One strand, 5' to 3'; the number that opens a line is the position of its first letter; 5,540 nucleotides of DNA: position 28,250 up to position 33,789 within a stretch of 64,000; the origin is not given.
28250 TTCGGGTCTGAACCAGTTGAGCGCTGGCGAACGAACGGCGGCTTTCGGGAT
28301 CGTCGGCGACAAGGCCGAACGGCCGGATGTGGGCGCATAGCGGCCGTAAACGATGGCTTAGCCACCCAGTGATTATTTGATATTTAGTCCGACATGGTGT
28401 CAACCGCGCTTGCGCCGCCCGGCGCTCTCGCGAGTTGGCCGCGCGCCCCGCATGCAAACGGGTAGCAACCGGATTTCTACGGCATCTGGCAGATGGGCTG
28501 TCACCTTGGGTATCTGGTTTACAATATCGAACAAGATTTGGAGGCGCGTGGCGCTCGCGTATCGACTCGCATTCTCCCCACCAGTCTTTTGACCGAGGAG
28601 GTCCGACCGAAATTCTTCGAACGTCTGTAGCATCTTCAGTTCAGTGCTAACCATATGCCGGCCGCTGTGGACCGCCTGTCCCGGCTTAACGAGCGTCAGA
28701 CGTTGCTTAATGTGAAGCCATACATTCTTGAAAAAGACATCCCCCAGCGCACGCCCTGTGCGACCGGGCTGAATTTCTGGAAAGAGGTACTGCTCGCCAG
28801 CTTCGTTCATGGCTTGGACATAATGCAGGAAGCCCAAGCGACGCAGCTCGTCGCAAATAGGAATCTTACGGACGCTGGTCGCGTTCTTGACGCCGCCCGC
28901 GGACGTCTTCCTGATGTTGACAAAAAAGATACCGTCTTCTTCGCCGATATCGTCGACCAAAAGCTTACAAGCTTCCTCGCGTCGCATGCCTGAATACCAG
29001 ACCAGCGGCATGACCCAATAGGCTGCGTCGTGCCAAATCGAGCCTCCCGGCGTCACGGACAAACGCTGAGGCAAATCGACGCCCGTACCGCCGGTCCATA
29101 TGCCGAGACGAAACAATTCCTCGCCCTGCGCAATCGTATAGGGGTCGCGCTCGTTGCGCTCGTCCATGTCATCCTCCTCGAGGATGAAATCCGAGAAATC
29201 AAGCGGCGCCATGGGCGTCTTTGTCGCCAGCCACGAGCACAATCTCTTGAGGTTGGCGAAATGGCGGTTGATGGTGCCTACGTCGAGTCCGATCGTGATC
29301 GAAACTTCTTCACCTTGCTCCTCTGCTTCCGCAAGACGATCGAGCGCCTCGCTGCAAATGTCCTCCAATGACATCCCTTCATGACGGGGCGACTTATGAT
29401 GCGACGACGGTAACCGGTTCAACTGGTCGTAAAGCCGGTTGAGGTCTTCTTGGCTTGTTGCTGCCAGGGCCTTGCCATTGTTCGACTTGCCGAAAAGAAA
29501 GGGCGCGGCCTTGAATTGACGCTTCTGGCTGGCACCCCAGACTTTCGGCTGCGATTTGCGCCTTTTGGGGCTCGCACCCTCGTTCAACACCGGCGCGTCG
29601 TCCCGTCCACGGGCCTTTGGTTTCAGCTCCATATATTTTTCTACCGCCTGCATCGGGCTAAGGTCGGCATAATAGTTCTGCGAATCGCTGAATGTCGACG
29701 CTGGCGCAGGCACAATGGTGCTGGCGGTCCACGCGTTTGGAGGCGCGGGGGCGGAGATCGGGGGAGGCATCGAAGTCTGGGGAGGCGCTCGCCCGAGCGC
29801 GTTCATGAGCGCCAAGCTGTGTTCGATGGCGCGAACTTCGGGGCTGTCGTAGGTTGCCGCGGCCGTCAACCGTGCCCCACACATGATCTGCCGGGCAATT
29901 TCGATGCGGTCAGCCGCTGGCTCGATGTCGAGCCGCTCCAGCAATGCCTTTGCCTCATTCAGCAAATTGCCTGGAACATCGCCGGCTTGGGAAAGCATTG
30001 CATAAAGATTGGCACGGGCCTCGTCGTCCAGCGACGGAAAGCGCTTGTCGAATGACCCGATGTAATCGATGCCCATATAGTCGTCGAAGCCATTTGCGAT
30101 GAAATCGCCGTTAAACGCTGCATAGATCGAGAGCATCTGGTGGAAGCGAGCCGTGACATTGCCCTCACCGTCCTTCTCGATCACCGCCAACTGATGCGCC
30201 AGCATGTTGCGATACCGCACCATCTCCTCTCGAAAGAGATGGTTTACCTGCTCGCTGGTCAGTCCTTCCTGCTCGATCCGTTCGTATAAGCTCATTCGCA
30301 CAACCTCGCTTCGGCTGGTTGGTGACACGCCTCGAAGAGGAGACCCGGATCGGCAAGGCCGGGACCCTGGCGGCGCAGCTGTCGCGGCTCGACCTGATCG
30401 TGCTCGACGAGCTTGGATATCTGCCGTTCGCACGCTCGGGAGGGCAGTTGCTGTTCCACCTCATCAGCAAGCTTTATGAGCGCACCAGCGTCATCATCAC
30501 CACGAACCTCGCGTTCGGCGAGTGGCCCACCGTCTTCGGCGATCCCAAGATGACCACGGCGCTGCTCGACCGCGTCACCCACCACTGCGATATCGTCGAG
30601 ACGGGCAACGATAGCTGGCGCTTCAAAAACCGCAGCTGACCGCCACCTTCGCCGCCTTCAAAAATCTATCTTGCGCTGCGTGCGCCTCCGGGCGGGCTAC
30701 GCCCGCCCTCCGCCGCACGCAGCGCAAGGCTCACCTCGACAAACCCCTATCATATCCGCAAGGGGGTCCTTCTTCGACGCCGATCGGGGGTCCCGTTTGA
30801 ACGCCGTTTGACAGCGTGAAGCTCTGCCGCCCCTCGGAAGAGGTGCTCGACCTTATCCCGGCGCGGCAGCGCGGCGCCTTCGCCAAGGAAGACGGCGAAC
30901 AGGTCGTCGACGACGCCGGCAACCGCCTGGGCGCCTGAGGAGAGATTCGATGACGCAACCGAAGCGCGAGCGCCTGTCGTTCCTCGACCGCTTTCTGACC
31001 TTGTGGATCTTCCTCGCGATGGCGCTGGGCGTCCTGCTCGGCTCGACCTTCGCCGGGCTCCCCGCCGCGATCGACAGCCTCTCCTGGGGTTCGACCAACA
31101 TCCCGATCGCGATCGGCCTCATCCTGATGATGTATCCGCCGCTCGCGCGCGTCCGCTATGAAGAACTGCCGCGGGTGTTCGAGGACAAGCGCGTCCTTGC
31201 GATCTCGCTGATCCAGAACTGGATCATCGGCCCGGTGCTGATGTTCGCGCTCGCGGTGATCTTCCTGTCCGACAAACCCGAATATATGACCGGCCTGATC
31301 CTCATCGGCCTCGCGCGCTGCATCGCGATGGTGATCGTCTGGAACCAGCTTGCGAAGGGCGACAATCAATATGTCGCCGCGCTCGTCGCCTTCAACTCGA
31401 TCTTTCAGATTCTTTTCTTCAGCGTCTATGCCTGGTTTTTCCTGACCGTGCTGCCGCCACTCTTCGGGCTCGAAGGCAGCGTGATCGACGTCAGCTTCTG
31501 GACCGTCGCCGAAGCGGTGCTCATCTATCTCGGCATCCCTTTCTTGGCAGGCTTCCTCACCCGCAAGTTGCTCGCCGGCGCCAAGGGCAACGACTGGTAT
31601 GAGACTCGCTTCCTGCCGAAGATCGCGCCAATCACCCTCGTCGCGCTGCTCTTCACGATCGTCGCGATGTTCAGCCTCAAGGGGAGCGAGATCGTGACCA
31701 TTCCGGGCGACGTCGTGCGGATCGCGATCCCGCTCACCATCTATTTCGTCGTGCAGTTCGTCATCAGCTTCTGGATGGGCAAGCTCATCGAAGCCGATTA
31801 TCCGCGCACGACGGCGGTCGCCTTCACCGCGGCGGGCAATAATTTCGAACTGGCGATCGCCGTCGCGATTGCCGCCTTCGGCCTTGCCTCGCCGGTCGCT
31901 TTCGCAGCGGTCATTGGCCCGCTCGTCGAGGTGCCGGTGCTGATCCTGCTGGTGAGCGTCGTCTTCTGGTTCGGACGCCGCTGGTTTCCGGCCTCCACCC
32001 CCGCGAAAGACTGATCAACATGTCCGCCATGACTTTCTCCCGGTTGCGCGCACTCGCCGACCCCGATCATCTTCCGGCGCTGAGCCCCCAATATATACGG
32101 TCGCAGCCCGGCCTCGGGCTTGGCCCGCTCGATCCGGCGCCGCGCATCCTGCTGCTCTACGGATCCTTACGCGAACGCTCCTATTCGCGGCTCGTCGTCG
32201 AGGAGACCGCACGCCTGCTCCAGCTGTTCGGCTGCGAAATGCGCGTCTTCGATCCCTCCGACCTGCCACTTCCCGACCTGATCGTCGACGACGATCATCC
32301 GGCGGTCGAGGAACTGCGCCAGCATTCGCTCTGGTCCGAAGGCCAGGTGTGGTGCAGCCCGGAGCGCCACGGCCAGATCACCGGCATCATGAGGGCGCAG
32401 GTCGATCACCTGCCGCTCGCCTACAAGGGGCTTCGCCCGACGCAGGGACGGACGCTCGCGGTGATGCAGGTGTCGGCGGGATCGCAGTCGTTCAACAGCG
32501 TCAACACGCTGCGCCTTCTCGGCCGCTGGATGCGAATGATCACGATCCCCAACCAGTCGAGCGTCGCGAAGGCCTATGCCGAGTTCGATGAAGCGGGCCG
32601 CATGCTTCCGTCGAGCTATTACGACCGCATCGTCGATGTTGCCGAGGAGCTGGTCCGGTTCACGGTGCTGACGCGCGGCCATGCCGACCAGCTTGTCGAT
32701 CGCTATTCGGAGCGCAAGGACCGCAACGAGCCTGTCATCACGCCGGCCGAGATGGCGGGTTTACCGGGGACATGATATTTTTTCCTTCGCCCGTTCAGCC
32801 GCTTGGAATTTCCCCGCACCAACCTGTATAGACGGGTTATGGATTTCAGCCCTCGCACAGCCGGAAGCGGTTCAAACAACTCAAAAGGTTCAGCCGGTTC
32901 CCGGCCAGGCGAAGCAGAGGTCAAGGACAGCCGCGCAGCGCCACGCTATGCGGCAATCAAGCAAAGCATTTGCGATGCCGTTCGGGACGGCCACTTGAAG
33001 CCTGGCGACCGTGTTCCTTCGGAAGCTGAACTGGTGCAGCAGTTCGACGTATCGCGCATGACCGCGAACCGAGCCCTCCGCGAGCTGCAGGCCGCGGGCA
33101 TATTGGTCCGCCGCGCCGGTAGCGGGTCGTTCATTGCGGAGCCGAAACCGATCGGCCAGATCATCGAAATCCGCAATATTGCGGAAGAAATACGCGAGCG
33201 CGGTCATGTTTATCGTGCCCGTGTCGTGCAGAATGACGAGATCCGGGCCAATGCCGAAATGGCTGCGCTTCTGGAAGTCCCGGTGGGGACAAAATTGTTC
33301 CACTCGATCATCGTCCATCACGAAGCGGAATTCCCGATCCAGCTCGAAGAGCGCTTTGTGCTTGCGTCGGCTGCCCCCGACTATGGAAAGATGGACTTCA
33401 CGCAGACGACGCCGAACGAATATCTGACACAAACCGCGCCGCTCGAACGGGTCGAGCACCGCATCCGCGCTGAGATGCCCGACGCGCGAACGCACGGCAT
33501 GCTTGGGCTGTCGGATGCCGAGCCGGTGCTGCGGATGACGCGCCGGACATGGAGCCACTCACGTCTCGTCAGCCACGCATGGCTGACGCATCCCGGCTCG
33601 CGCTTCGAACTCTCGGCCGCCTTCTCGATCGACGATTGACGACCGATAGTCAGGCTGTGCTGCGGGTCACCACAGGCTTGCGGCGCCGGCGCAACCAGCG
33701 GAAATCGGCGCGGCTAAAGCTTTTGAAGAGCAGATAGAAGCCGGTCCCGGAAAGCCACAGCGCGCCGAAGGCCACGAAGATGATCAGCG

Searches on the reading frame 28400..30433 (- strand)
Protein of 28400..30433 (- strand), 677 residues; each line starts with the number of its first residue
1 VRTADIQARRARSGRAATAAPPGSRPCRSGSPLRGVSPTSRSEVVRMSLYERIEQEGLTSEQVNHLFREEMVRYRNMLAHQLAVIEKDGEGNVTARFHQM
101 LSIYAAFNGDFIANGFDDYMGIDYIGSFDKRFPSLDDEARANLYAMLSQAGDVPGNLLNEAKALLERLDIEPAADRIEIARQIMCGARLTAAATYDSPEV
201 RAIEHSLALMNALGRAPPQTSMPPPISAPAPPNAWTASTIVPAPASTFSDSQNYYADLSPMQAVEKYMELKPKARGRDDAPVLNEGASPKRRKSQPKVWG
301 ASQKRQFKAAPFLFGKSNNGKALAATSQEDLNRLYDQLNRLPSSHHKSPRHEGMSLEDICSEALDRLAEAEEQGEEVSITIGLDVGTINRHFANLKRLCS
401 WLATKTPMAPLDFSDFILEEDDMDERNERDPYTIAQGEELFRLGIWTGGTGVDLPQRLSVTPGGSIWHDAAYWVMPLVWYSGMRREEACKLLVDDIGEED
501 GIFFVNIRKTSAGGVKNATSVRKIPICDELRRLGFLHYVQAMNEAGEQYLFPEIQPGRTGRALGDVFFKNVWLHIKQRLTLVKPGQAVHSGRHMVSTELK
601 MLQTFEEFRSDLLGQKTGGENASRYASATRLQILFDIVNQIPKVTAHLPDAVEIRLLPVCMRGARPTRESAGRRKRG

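Call 41: search_protein_families(library=pfam, proteins=[window:28400-30433:-], max_evalue=0.00001)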
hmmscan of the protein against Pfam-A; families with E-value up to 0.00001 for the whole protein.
window:28400-30433:- (677 aa): 0 families

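Call 87: search_protein_families(library=pfam, proteins=[window:28400-30433:-], max_evalue=0.001)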
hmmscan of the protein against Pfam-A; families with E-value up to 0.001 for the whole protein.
window:28400-30433:- (677 aa): 1 family
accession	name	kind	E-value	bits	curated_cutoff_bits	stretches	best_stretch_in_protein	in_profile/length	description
PF00589.27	Phage_integrase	-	0.00041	20.6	27.1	1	474-599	27-140/172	Phage integrase family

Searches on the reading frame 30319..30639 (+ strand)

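Call 41: search_protein_families(library=pfam, proteins=[window:30319-30639:+], max_evalue=0.00001)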
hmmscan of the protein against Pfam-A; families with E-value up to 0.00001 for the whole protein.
window:30319-30639:+ (106 aa): 1 family
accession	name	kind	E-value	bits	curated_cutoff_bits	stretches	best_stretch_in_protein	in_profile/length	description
PF01695.23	IstB_IS21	-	5.1e-38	131.4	24.1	1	1-106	131-236/238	IstB-like ATP binding protein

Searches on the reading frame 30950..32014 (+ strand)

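Call 41: search_protein_families(library=pfam, proteins=[window:30950-32014:+], max_evalue=0.00001)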
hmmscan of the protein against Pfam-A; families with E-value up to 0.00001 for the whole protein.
window:30950-32014:+ (354 aa): 1 family
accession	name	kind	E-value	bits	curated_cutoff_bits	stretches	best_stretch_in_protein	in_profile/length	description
PF01758.21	SBF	-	1.4e-59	201.5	24.3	1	54-250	1-190/191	Sodium Bile acid symporter family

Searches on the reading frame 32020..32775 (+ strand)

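Call 41: search_protein_families(library=pfam, proteins=[window:32020-32775:+], max_evalue=0.00001)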
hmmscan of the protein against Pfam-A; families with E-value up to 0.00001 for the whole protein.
window:32020-32775:+ (251 aa): 1 family
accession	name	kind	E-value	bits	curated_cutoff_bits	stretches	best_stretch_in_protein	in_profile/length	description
PF03358.20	FMN_red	-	6.2e-28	97.7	24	1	41-185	1-150/152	NADPH-dependent FMN reductase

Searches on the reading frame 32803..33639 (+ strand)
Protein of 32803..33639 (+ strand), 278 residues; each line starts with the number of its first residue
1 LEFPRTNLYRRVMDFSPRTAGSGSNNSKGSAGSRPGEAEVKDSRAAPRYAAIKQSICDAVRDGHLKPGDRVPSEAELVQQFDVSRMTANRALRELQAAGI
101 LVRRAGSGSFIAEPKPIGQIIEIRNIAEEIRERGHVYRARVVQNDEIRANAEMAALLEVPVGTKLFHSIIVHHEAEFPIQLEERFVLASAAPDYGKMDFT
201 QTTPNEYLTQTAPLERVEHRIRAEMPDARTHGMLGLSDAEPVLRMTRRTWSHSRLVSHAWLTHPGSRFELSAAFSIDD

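Call 41: search_protein_families(library=pfam, proteins=[window:32803-33639:+], max_evalue=0.00001)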
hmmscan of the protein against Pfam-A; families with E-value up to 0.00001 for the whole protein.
window:32803-33639:+ (278 aa): 2 families
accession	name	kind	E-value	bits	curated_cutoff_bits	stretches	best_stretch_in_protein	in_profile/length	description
PF07702.18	UTRA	-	1.6e-30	106.2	23.8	1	132-269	1-141/141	UTRA domain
PF00392.27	GntR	-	2.8e-19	69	27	1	49-111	2-64/64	Bacterial regulatory proteins, gntR family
